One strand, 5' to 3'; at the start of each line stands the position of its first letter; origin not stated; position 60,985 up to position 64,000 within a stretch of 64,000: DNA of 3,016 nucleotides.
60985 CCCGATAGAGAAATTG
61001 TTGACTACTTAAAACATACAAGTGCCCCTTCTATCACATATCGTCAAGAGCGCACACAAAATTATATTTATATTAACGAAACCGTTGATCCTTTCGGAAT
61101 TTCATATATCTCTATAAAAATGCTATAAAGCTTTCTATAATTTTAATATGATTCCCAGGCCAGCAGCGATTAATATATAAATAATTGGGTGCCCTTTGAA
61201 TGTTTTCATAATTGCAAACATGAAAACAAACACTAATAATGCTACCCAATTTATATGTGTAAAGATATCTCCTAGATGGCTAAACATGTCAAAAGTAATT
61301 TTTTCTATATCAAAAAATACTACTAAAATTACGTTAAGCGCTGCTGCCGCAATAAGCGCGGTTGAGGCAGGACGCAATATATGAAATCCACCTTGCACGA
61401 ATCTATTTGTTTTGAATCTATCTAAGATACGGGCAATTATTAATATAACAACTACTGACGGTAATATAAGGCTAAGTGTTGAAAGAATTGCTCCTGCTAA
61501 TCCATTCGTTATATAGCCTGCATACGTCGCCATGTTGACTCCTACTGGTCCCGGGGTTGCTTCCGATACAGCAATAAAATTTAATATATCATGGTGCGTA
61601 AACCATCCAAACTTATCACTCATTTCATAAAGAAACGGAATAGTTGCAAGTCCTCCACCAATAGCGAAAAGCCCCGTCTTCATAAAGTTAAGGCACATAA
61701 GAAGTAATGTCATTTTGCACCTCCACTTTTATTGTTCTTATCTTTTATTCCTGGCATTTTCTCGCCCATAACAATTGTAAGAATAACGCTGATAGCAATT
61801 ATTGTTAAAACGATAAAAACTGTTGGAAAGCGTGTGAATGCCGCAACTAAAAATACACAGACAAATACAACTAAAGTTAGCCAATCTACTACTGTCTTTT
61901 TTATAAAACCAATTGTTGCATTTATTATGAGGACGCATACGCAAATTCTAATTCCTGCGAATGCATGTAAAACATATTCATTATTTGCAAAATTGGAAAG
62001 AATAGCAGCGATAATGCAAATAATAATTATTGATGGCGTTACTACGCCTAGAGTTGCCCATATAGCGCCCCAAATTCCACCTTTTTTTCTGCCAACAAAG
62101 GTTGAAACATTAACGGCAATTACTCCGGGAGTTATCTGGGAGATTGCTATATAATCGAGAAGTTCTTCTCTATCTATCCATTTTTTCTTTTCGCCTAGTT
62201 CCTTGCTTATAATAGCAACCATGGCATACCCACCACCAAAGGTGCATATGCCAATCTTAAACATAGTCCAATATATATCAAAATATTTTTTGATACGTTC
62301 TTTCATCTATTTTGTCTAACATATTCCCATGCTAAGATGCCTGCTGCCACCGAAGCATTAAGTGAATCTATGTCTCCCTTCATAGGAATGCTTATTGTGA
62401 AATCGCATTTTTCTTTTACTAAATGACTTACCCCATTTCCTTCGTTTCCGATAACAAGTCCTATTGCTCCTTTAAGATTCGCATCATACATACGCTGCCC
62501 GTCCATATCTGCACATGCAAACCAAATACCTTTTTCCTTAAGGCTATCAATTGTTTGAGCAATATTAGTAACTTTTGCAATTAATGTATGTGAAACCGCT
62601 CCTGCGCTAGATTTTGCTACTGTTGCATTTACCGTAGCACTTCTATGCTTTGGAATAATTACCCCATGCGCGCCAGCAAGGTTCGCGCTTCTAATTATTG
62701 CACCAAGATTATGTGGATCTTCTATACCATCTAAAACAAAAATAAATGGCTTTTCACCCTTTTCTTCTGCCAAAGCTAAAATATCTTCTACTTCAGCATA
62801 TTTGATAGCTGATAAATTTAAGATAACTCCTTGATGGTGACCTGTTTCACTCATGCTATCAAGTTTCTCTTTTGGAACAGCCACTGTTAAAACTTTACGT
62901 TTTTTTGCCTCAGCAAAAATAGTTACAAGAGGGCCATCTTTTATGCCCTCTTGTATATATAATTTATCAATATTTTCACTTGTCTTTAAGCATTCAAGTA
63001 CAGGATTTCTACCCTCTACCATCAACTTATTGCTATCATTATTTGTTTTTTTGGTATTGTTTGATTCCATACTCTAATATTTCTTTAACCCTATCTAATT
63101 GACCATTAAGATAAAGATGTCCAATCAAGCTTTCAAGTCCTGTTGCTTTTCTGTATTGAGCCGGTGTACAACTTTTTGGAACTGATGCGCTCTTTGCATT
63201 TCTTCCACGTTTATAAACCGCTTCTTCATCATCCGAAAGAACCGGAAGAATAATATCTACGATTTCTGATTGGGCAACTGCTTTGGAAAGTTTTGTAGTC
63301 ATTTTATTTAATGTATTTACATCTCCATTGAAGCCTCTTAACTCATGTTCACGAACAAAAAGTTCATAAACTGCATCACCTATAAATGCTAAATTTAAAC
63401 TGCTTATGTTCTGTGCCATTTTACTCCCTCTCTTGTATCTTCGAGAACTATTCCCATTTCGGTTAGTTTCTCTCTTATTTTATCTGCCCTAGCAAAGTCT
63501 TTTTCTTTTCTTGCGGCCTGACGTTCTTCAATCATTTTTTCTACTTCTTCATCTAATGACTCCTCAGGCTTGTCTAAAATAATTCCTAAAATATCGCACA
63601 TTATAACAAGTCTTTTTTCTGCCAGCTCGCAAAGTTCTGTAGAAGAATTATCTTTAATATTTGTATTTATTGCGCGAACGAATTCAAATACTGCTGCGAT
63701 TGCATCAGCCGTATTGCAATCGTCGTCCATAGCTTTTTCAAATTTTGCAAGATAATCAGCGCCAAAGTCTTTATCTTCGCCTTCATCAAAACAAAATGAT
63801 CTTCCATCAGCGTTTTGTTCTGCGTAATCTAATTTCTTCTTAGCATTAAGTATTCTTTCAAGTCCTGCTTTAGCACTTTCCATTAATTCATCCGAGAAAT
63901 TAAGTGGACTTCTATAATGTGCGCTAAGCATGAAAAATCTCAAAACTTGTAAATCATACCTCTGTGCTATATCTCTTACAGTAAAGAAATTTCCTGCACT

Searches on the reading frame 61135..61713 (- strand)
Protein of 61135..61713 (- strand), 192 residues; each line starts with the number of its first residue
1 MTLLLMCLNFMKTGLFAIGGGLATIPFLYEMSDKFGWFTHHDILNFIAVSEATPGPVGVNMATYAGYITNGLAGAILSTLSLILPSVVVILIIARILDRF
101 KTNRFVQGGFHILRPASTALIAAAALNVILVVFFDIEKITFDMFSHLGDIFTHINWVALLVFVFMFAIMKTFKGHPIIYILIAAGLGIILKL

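Call 91: search_protein_families(library=pfam, proteins=[window:61135-61713:-], max_evalue=0.001)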
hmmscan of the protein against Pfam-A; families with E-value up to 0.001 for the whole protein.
window:61135-61713:- (192 aa): 1 family
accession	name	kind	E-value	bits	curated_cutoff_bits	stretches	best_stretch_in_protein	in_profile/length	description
PF02417.20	Chromate_transp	-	1.2e-38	133.2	28.6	1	6-188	3-166/166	Chromate transporter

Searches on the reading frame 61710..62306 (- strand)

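Call 91: search_protein_families(library=pfam, proteins=[window:61710-62306:-], max_evalue=0.001)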
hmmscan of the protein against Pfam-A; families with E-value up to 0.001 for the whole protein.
window:61710-62306:- (198 aa): 1 family
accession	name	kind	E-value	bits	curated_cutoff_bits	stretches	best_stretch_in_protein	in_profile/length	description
PF02417.20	Chromate_transp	-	3e-47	161.2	28.6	1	10-172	2-164/166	Chromate transporter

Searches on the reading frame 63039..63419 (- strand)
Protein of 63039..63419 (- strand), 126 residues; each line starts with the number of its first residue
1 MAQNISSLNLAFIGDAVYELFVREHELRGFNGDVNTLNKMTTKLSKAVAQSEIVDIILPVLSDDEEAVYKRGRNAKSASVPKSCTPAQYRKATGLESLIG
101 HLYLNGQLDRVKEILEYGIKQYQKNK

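Call 91: search_protein_families(library=pfam, proteins=[window:63039-63419:-], max_evalue=0.001)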
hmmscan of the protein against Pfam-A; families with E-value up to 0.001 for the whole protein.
window:63039-63419:- (126 aa): 1 family
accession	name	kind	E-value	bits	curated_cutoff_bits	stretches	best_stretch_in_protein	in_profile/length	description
PF00636.31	Ribonuclease_3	-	1.9e-20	74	27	1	9-106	2-101/102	Ribonuclease III domain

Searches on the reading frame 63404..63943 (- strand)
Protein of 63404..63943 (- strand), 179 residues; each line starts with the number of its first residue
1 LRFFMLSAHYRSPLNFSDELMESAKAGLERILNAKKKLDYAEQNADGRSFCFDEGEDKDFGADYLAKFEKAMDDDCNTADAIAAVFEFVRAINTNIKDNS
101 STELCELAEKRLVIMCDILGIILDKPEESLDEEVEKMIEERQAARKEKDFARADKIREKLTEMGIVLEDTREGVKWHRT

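Call 91: search_protein_families(library=pfam, proteins=[window:63404-63943:-], max_evalue=0.001)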
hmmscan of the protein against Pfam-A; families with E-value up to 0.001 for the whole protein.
window:63404-63943:- (179 aa): 2 families
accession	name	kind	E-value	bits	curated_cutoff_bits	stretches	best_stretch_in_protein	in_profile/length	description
PF09190.17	DALR_2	-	5.9e-17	62.4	22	1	67-123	1-56/57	DALR domain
PF23493.1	CysS_C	-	8.2e-10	39.1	23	1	129-176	3-50/51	Cysteinyl-tRNA ligase anticodon binding domain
